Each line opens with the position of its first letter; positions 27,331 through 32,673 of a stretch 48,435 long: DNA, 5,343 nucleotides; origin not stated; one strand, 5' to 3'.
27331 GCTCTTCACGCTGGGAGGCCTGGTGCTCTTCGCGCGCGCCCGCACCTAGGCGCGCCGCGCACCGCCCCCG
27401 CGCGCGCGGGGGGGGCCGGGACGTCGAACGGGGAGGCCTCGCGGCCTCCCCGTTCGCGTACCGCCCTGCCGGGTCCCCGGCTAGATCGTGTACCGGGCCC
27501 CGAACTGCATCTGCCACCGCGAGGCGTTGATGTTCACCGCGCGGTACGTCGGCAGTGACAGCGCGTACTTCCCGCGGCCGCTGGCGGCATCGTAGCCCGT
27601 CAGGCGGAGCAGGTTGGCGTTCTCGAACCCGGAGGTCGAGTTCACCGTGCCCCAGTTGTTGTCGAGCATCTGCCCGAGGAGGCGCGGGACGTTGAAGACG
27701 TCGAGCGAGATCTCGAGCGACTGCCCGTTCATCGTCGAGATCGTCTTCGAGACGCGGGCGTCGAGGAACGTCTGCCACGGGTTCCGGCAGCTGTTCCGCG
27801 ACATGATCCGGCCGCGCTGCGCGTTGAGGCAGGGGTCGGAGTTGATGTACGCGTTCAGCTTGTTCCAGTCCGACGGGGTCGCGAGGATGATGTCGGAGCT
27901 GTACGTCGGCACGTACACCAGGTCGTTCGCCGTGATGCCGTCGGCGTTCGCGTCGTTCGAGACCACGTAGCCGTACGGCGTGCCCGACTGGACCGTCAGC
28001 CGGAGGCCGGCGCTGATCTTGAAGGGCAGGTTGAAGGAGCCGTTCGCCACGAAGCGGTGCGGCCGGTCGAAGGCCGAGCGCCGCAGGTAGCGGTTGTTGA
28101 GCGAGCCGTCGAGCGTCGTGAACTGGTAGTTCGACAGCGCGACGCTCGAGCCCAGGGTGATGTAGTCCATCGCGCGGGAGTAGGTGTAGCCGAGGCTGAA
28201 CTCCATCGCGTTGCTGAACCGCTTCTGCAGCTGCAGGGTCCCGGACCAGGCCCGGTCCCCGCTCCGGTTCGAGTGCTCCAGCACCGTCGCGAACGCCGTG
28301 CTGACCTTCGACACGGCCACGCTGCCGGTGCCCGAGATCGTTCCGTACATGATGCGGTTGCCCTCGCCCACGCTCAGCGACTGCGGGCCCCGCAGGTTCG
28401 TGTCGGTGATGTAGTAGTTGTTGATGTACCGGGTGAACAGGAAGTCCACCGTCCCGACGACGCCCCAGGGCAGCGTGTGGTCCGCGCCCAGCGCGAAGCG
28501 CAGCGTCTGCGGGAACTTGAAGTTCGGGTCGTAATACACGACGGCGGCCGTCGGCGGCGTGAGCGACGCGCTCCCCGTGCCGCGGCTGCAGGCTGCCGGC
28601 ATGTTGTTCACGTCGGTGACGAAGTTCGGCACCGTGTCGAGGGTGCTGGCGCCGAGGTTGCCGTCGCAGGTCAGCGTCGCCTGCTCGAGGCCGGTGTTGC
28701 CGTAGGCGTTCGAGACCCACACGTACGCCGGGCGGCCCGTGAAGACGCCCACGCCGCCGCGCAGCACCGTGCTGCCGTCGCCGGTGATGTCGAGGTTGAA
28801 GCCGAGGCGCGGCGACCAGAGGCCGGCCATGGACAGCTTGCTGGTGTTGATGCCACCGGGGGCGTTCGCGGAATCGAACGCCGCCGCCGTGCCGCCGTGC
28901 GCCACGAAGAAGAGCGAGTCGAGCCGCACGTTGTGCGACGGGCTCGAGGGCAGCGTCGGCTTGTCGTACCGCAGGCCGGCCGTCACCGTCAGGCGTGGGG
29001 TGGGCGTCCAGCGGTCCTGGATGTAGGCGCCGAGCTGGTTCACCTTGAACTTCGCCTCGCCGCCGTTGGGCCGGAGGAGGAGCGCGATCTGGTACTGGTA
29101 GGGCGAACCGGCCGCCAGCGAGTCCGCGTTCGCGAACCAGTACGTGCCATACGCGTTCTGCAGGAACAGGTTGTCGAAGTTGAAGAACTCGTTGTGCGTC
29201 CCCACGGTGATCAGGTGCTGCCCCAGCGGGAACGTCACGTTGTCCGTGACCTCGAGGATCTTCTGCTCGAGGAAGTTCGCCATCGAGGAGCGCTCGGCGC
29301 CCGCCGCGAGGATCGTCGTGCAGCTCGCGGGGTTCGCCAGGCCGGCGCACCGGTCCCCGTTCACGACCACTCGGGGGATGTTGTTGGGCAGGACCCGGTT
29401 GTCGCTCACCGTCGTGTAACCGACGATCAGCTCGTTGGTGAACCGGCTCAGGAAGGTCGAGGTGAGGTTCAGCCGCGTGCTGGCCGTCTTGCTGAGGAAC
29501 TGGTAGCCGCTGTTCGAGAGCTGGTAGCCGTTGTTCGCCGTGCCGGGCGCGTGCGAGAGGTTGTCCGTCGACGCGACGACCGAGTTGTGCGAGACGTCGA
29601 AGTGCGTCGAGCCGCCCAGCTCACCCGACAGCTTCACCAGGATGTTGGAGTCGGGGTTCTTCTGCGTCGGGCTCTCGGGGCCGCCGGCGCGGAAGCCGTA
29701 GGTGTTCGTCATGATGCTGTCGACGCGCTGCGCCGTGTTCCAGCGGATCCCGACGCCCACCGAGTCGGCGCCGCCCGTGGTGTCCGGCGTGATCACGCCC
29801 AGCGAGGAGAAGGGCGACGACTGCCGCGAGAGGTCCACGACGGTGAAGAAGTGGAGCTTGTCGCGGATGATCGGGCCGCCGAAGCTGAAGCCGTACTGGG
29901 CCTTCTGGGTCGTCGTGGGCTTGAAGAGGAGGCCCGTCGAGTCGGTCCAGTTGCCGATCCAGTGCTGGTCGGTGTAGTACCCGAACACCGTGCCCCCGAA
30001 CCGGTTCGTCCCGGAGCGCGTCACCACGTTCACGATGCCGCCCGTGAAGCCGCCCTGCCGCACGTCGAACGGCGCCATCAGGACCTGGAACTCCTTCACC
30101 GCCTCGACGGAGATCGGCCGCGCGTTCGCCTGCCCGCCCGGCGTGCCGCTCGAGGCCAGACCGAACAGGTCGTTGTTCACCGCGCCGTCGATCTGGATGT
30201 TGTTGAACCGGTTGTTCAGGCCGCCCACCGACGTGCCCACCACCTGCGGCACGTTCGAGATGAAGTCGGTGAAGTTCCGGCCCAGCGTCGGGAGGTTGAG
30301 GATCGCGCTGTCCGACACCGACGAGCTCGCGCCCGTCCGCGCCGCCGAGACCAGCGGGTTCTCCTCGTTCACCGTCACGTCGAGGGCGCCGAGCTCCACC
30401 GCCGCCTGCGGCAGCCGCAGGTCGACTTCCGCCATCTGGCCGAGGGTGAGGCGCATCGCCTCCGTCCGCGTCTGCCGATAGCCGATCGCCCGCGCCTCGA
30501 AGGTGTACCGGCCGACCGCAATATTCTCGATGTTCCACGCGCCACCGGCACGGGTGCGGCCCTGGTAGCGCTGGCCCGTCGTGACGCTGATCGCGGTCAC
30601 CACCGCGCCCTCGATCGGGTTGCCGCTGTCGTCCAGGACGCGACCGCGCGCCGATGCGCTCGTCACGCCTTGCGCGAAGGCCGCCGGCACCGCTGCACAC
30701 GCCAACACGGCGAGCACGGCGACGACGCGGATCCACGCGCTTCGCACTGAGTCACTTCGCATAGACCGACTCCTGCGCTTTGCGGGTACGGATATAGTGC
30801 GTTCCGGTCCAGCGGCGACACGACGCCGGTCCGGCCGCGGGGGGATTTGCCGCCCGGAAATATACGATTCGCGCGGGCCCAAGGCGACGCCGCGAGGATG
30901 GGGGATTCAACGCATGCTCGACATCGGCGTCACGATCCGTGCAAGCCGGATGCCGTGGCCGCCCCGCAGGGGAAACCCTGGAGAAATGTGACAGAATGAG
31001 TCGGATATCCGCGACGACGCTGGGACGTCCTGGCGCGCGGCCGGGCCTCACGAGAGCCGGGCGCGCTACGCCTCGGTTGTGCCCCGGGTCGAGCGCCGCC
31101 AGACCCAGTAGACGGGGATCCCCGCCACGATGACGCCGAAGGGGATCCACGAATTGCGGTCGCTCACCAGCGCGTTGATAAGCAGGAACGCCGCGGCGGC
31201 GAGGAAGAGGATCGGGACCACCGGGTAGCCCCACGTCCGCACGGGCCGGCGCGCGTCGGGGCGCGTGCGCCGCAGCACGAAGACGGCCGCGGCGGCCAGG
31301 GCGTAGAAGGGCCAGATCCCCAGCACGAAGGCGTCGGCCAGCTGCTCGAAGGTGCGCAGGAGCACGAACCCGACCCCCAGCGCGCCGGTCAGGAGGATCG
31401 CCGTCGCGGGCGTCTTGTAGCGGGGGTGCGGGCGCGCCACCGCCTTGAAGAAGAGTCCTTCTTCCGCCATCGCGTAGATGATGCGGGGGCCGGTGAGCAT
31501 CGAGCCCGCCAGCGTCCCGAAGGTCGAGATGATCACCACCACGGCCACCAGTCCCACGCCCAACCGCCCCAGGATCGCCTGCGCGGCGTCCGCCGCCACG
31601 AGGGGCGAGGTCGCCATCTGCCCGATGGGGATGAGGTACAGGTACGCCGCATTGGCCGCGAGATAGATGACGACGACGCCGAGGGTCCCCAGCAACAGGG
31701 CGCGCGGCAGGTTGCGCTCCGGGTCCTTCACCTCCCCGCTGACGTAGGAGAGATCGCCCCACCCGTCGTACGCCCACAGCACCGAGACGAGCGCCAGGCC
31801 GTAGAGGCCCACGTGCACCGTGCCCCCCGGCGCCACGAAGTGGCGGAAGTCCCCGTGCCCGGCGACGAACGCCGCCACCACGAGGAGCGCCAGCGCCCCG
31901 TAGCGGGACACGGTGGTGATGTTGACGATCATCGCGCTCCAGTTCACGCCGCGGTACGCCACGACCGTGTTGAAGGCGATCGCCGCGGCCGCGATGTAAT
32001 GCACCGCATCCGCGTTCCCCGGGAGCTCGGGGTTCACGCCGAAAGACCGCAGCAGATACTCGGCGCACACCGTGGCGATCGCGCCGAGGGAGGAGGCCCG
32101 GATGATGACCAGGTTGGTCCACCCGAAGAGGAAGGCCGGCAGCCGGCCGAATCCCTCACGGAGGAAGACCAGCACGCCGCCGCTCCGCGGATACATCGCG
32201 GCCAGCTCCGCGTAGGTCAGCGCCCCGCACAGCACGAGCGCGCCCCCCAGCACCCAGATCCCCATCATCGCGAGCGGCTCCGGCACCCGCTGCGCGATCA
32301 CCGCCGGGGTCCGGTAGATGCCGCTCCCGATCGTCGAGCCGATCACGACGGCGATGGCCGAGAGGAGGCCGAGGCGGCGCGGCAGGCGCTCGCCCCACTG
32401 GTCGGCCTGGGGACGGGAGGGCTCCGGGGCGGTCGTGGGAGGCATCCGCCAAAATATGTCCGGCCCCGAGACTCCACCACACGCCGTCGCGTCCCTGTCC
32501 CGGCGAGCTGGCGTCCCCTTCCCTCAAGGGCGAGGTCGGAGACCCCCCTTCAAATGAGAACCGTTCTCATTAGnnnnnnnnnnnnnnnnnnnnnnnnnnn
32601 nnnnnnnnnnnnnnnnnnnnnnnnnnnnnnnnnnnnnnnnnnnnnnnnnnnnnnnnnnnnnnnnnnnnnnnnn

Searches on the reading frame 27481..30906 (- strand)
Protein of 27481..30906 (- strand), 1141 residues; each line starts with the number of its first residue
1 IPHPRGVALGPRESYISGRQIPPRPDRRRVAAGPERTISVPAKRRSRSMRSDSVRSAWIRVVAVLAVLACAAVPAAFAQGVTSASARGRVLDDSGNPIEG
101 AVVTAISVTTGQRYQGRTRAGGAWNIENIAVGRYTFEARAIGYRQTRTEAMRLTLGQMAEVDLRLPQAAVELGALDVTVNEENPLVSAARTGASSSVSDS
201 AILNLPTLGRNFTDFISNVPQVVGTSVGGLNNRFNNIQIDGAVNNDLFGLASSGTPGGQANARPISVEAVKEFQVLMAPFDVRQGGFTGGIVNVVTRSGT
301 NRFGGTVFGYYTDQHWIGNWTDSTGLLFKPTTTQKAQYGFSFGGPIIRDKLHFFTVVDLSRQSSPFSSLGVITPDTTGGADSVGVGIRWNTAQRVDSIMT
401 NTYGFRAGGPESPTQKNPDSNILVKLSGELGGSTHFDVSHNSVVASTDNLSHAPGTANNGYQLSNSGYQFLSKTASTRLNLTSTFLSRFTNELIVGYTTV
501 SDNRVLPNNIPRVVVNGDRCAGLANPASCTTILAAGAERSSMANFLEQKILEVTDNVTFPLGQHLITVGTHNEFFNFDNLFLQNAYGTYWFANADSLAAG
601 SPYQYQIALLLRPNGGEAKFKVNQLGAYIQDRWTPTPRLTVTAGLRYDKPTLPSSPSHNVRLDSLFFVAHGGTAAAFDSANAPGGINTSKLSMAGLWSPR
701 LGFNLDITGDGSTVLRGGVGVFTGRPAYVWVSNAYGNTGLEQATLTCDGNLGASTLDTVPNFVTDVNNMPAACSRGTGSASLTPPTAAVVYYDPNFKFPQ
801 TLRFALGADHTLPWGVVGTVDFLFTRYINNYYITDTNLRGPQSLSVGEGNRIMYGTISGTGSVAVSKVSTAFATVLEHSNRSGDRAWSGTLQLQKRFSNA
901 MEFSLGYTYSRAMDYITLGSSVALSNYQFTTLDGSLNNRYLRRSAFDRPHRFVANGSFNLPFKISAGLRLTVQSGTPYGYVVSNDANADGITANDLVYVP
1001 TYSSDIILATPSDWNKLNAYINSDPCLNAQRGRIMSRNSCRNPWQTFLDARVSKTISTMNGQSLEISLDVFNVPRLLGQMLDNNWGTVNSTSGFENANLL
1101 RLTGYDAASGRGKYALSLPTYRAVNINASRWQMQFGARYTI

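Call 11: search_protein_families(library=pfam, proteins=[window:27481-30906:-], max_evalue=0.001)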
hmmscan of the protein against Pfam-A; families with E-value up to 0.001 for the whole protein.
window:27481-30906:- (1141 aa): 4 families
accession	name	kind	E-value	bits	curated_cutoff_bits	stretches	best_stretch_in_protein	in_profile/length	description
PF25183.1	OMP_b-brl_4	-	9.7e-66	223.2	30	1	295-1073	1-805/838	Outer membrane beta barrel domain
PF13620.12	CarboxypepD_reg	-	5.4e-17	62.4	32.3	1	87-165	3-81/82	Carboxypeptidase regulatory-like domain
PF13715.12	CarbopepD_reg_2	-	8.4e-06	26.2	32.2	1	87-173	2-84/88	CarboxypepD_reg-like domain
PF00593.30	TonB_dep_Rec_b-barrel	-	5.2e-05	23.7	27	1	454-733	42-251/436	TonB dependent receptor-like, beta-barrel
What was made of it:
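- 27481..30762 (-): TonB-dependent-type outer membrane barrel protein. It is a predicted QC substrate (signal peptide ...PAAFA, then QGVTS). Pfam OMP_b-brl_4 and CarboxypepD_reg (call 11).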

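Call 28: search_protein_families(library=ncbifam, proteins=[window:27481-30906:-], max_evalue=0.001)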
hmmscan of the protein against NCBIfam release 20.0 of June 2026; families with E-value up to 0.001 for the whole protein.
window:27481-30906:- (1141 aa): 2 families
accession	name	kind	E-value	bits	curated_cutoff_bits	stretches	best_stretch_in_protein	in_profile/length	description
NF041535.1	TonB_rec_PqqU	equivalog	1.2e-05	23.8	1200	0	254-302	87-135/676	TonB-dependent receptor PqqU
NF049945.1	TonB_dep_FCYXU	equivalog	0.00028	19.6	825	1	616-649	374-407/697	TonB-dependent receptor, FCYXU motif-type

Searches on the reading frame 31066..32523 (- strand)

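Call 11: search_protein_families(library=pfam, proteins=[window:31066-32523:-], max_evalue=0.001)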
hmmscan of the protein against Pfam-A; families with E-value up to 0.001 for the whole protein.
window:31066-32523:- (485 aa): 2 families
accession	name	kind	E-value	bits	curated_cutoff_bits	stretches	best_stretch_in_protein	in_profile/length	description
PF13520.12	AA_permease_2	-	2.4e-60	205.1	27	1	51-473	1-425/427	Amino acid permease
PF00324.27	AA_permease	-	1.3e-23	83.9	24.6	1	60-451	6-420/470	Amino acid permease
